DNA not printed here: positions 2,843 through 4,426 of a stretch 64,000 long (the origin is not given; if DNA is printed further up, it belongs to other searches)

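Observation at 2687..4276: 427-aa effector-like protein with an unassigned C-terminal domain, followed by a 96-aa ORF (toxin/immunity-like pair)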

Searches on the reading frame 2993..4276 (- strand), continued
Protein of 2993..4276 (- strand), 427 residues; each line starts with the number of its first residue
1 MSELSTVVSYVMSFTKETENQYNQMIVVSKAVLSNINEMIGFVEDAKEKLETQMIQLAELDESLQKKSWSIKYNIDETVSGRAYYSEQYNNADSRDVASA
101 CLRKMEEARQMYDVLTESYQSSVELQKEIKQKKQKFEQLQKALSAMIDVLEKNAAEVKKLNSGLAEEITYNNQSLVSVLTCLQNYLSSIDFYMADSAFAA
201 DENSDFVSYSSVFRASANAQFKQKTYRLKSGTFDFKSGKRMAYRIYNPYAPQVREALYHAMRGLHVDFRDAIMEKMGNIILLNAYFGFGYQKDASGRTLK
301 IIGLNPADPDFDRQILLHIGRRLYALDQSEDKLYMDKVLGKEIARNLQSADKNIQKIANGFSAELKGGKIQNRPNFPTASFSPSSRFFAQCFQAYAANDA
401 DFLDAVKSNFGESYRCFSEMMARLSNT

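Call 33: search_protein_families(library=pfam, proteins=[P0018, P0029, P0054, P0017, P0025, P0035, P0030, P0036, P0047, P0026], max_evalue=0.01)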
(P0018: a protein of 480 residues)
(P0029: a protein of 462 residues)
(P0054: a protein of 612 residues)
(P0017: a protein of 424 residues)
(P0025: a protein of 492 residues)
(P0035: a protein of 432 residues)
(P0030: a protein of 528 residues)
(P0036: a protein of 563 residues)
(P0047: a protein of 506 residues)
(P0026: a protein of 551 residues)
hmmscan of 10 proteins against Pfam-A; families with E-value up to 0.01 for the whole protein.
P0018 (480 aa): 5 families
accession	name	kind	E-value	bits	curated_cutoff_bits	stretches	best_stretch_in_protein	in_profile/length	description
PF06009.19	Laminin_II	-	5.9e-05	23.5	33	1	25-94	4-73/138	Laminin Domain II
PF05335.18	DUF745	-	0.0011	19.1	33.3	1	117-209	48-136/183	Protein of unknown function (DUF745)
PF00162.24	PGK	-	0.0038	16.7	27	1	57-173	229-335/379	Phosphoglycerate kinase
PF06103.16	DUF948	-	0.0062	17.1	37.2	0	23-79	25-78/89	Bacterial protein of unknown function (DUF948)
PF18818.7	MPTase-PolyVal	-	0.009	16.5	27.5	0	304-352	11-61/126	Zincin-like metallopeptidase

P0029 (462 aa): 2 families
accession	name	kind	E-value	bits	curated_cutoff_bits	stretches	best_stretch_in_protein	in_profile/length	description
PF06114.19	Peptidase_M78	-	0.0019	18.5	22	0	280-347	7-72/123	IrrE N-terminal-like domain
PF20573.4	DUF6782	-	0.0025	17.6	27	1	292-340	66-114/241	Putative metallopeptidase family (DUF6782)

P0054 (612 aa): 2 families
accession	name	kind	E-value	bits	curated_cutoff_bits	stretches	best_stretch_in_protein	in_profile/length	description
PF07926.17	TPR_MLP1_2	-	0.0035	17.8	36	1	13-89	25-101/129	TPR/MLP1/MLP2-like protein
PF25034.1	Spectrin_SYNE1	-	0.0061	16.7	35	1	5-76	43-109/188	Nesprin-1, spectrin repeats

P0017 (424 aa): 2 families
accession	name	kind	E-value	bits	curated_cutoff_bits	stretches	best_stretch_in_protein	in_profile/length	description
PF12639.13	Colicin-DNase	-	1.6e-17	64.5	25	1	312-412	2-96/96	DNase/tRNase domain of colicin-like bacteriocin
PF14414.12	WHH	-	6e-12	45.6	25.1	1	381-419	4-42/43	A nuclease of the HNH/ENDO VII superfamily with conserved WHH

P0025 (492 aa): 5 families
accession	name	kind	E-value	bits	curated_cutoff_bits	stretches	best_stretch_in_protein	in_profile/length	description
PF03496.20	ADPrib_exo_Tox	-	5.2e-31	108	23.4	1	312-477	12-179/196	ADP-ribosyltransferase exoenzyme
PF00624.23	Flocculin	-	0.0014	19.2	21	1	98-114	20-36/41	Flocculin repeat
PF06009.19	Laminin_II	-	0.0048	17.3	33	0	25-93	4-72/138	Laminin Domain II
PF09969.14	DUF2203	-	0.0058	17.7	24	0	26-90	5-70/122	Uncharacterized conserved protein (DUF2203)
PF06103.16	DUF948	-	0.0074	16.9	37.2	0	3-65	23-85/89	Bacterial protein of unknown function (DUF948)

P0035 (432 aa): 2 families
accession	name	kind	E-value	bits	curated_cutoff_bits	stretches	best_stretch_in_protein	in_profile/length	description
PF13930.12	Endonuclea_NS_2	-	9.9e-18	65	27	1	262-368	11-123/132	DNA/RNA non-specific endonuclease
PF07889.17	DUF1664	-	0.0072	16.8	34.6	0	28-94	42-108/124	Protein of unknown function (DUF1664)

P0030 (528 aa): 4 families
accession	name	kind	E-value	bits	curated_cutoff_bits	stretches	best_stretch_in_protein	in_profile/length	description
PF13529.12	Peptidase_C39_2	-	1.6e-06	29.2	24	1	355-491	14-142/143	Peptidase_C39 like family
PF06419.17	COG6_N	-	0.0043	17.6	27.4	0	28-99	16-87/114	Conserved oligomeric complex COG6, N-terminal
PF03048.19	Herpes_UL92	-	0.0046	17.2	21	0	19-127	76-177/191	UL92 family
PF06851.17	DUF1247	-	0.006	17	27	0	14-83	73-143/148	Protein of unknown function (DUF1247)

P0036 (563 aa): 5 families
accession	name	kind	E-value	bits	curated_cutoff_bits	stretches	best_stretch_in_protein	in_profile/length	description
PF14412.12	AHH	-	8.4e-16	58.4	22.3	1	426-515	11-107/111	A nuclease family of the HNH/ENDO VII superfamily with conserved AHH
PF06009.19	Laminin_II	-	0.00087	19.8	33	1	29-93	8-72/138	Laminin Domain II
PF06419.17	COG6_N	-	0.0053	17.3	27.4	0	30-95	18-83/114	Conserved oligomeric complex COG6, N-terminal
PF06008.19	Laminin_I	-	0.0064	16.7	34.6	0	35-111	44-117/259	Laminin Domain I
PF20379.3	DUF6674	-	0.0071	16.4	28.5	0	45-179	106-230/251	Family of unknown function (DUF6674)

P0047 (506 aa): 0 families

P0026 (551 aa): 3 families
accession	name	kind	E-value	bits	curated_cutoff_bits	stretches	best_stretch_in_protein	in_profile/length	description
PF06009.19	Laminin_II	-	0.0017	18.8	33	0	27-95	6-74/138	Laminin Domain II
PF03836.20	RasGAP_C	-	0.0026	18.3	26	1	15-113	20-116/137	RasGAP C-terminus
PF20503.3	DUF6730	-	0.0075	17.6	27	0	154-209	22-75/82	Family of unknown function (DUF6730)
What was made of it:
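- On LXG polymorphic toxin family (PF04740): Ten relatives give none at E<=0.01 (call 33).
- Their C-termini hit Colicin-DNase/WHH, AHH, Endonuclea_NS_2, ADPrib_exo_Tox and Peptidase_C39_2 (call 33). The superfamily includes genuine C3-like ART toxins (P0025 and others; call 33).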

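Call 38: find_homologous_proteins(query=A2, max_evalue=0.001)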
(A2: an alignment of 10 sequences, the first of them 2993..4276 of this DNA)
Query A2 (10 sequences) (427 aa, profile of the alignment): 3 proteins with E <= 0.001 among 8000 candidates.
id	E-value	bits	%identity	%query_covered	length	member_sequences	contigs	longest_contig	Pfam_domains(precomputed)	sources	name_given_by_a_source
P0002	8.1e-182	623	44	100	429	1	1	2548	-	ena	-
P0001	2.9e-166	572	100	100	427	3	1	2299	-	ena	-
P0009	3.5e-150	519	24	100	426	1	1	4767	-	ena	-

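Call 46: find_encoding_contigs(protein=P0025, flank=10000, max_places=3)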
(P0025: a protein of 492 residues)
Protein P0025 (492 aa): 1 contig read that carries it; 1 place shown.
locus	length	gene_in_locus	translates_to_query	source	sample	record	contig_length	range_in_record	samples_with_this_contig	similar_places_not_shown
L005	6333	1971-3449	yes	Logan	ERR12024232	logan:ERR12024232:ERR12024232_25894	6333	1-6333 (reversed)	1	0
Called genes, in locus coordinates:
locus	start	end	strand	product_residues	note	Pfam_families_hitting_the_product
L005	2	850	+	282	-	?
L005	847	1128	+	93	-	-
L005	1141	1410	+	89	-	-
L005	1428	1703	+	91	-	-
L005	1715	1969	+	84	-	-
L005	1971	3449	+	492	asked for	PF03496:ADPrib_exo_Tox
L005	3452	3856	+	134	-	-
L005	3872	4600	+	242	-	-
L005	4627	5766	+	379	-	PF13529:Peptidase_C39_2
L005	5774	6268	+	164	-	-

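Call 47: find_encoding_contigs(protein=P0018, flank=10000, max_places=3)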
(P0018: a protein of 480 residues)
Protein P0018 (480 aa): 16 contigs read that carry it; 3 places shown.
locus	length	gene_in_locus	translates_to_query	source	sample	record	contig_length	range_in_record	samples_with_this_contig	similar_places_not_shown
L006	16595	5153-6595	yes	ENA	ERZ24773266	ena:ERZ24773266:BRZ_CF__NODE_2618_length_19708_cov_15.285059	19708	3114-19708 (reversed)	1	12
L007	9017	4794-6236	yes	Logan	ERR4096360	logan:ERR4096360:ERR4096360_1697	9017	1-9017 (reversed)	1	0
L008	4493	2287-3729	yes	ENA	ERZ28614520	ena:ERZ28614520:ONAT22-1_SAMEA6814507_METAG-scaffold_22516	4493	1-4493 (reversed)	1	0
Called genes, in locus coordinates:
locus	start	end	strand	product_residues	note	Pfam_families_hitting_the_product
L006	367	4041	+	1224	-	PF01580:FtsK_SpoIIIE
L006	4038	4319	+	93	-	-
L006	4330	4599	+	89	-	-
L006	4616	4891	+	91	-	-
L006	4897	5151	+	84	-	-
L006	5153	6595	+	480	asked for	-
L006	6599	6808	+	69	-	-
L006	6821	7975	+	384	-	-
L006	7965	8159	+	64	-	PF24723:DUF7675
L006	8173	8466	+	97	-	-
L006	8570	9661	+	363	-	PF13306:LRR_5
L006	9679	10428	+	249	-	-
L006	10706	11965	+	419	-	PF13173:AAA_14, PF13635:DUF4143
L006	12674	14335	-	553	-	PF00239:Resolvase, PF07508:Recombinase, PF13408:Zn_ribbon_recom, PF14287:DUF4368 (weak)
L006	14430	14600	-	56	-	-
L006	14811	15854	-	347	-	PF01076:Mob_Pre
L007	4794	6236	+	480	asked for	-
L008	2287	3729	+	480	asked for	-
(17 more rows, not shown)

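Call 55: find_encoding_contigs(protein=P0036, flank=10000, max_places=2)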
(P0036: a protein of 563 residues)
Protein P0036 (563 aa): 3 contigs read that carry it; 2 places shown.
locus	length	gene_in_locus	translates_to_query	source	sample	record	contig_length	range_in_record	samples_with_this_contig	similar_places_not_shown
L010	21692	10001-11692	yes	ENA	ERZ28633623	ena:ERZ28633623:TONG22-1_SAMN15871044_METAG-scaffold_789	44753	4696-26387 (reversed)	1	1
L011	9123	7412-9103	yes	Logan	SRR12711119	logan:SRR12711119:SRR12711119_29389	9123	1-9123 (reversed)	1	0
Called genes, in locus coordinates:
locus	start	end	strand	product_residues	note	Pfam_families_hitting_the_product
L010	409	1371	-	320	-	PF21750:DACNH (weak)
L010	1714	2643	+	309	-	PF14659:Phage_int_SAM_3, PF00589:Phage_integrase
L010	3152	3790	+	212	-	PF00440:TetR_N (weak)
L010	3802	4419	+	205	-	-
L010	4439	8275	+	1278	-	PF01580:FtsK_SpoIIIE, PF13401:AAA_22 (weak)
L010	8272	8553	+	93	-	-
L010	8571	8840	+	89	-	-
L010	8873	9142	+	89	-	-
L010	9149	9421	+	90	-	-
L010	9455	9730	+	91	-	-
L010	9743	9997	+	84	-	-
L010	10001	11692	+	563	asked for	PF14412:AHH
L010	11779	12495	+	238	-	-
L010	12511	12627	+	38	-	-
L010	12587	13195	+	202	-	-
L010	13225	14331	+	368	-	-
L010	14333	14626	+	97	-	-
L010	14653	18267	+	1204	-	PF13306:LRR_5, PF13855:LRR_8 (faint), PF01688:Herpes_gI (faint), PF13306:LRR_5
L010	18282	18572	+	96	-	-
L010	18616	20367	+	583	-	-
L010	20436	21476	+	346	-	PF03747:ADP_ribosyl_GH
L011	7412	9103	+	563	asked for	PF14412:AHH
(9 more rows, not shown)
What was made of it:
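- One sister locus (L010) also ends with an ARH gene (call 55).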

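Call 56: find_encoding_contigs(protein=P0030, flank=10000, max_places=2)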
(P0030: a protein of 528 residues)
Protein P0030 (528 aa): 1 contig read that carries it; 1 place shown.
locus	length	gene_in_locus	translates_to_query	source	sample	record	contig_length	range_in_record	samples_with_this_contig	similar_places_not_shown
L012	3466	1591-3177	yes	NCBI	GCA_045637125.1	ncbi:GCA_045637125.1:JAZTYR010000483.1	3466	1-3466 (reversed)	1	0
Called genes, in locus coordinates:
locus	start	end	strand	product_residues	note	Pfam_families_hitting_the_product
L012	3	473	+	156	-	?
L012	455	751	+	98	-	-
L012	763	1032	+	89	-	-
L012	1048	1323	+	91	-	-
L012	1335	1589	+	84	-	-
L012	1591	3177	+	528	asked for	-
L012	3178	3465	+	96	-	?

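Call 57: find_encoding_contigs(protein=P0017, flank=10000, max_places=2)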
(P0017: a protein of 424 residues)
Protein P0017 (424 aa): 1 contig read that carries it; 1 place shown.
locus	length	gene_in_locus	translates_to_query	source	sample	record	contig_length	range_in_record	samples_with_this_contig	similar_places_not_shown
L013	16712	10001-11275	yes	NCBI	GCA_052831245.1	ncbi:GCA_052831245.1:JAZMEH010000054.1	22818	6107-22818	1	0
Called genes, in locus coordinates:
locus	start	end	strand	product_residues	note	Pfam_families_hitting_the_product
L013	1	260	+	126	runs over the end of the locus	PF13306:LRR_5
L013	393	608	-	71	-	-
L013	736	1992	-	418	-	PF07690:MFS_1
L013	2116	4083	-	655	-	-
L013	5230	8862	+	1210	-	PF13401:AAA_22 (faint), PF01580:FtsK_SpoIIIE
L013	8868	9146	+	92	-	-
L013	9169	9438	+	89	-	-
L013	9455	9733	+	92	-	-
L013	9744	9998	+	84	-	-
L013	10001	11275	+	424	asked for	PF12639:Colicin-DNase, PF14414:WHH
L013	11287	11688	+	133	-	PF09346:SMI1_KNR4, PF14568:SUKH_6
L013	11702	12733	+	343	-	-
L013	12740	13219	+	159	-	-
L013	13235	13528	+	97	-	-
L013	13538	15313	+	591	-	-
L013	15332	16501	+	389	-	-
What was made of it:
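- The immunity-like gene differs with the toxin: 134 aa in the ART locus, 69 aa in the HExxH locus, a SUKH_6/SMI1 protein in the WHH locus and 238 aa in the AHH locus (calls 46, 47, 55, 57). The superfamily does contain toxin/immunity pairs (calls 46, 47, 57). The protein occupies the toxin slot of the cassette (calls 46, 47, 55, 57).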

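Call 76: search_protein_families(library=pfam, proteins=[L013:13538-15313:+, L013:15332-16501:+, L010:18616-20367:+, L013:11702-12733:+, L006:6821-7975:+], max_evalue=0.01)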
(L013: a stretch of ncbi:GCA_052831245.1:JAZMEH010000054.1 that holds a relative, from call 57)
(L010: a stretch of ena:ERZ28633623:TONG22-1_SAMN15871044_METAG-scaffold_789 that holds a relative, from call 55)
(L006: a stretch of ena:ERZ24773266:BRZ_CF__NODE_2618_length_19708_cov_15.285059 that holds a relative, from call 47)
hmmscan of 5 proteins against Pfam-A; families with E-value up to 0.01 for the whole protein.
L013:13538-15313:+ (591 aa): 2 families
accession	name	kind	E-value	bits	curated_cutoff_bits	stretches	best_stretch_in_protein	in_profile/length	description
PF20990.2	DUF2207_C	-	3.3e-05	24.2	33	1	43-150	101-182/247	Predicted membrane protein (DUF2207) C-terminal domain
PF01079.26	Hint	-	0.00083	19.4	29.7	1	362-439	12-87/213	Hint module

L013:15332-16501:+ (389 aa): 0 families

L010:18616-20367:+ (583 aa): 2 families
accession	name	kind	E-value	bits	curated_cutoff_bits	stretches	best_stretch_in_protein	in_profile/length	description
PF07666.16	MpPF26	-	0.0022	18.4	37.2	1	126-185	4-65/75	M penetrans paralogue family 26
PF12420.13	DUF3671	-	0.0032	17.4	34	1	27-153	95-203/223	Fam-L, Fam-M like protein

L013:11702-12733:+ (343 aa): 1 family
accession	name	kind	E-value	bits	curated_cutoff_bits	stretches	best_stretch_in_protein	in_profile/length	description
PF13529.12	Peptidase_C39_2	-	1.2e-05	26.4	24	1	175-292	15-131/143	Peptidase_C39 like family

L006:6821-7975:+ (384 aa): 0 families
